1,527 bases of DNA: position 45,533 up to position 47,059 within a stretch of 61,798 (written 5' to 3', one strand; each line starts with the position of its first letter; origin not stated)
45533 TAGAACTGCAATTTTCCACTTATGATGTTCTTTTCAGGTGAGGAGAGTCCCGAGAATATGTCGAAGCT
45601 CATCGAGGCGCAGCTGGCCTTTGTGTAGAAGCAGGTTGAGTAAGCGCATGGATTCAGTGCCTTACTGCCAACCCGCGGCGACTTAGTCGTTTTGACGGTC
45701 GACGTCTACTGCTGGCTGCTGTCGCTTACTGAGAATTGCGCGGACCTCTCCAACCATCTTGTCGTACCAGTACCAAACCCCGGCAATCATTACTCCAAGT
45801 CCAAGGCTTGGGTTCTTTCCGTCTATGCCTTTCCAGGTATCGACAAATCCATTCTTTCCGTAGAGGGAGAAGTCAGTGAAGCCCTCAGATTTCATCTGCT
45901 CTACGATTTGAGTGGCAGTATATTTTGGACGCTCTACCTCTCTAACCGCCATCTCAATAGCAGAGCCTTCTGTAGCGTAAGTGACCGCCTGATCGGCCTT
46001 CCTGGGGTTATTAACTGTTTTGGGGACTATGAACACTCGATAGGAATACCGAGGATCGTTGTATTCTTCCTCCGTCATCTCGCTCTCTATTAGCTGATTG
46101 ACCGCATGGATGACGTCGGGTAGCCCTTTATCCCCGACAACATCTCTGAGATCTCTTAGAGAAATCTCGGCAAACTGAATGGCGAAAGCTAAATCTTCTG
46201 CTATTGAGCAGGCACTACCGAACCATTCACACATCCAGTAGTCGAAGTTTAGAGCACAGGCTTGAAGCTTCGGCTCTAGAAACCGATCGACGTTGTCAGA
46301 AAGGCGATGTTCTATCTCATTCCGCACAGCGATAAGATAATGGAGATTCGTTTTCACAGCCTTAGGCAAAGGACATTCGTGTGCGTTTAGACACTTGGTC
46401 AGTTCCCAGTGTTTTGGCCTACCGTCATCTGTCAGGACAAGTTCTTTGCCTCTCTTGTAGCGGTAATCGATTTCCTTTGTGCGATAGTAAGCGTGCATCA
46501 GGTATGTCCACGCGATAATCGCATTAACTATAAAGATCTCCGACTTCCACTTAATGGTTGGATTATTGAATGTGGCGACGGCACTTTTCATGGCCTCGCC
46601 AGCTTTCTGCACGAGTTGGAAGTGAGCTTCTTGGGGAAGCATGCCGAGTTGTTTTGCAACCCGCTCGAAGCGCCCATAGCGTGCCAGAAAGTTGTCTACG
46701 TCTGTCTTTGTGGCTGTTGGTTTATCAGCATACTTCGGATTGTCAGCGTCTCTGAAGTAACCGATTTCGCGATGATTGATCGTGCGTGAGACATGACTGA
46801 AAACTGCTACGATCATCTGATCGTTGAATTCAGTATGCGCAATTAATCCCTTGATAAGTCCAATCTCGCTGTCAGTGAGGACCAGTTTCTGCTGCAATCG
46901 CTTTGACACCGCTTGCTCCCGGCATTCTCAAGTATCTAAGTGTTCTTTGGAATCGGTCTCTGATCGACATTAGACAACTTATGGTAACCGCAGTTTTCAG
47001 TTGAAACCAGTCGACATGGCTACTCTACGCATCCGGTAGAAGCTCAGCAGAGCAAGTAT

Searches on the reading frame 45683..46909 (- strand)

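Call 46: search_protein_families(library=pfam, proteins=[window:45683-46909:-], max_evalue=0.00001)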
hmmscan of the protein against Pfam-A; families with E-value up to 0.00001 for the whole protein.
window:45683-46909:- (408 aa): 1 family
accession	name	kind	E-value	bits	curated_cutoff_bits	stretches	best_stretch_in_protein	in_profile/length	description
PF12358.13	DUF3644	-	1.1e-45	155.9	27.6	1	98-250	1-154/183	Domain of unknown function (DUF3644)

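Call 84: search_protein_families(library=padloc, proteins=[window:45683-46909:-], max_evalue=0.00001)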
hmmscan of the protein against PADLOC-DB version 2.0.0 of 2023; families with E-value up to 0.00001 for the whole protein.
window:45683-46909:- (408 aa): 6 families
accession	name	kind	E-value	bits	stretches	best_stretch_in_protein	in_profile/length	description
PDLC04948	PDC-S19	-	2.2e-93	311.2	1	98-397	14-321/325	-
PDLC04950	PDC-S19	-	3.6e-48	162.6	1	98-323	10-237/353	-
PDLC04949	PDC-S19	-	9e-16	56.1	1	94-340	5-247/334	-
PDLC04952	PDC-S19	-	4.4e-15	54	1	97-334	6-240/328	-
PDLC04954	PDC-S19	-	6.1e-11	40.3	1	95-326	5-252/330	-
PDLC04955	PDC-S19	-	9e-06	23.2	0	98-233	10-143/338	-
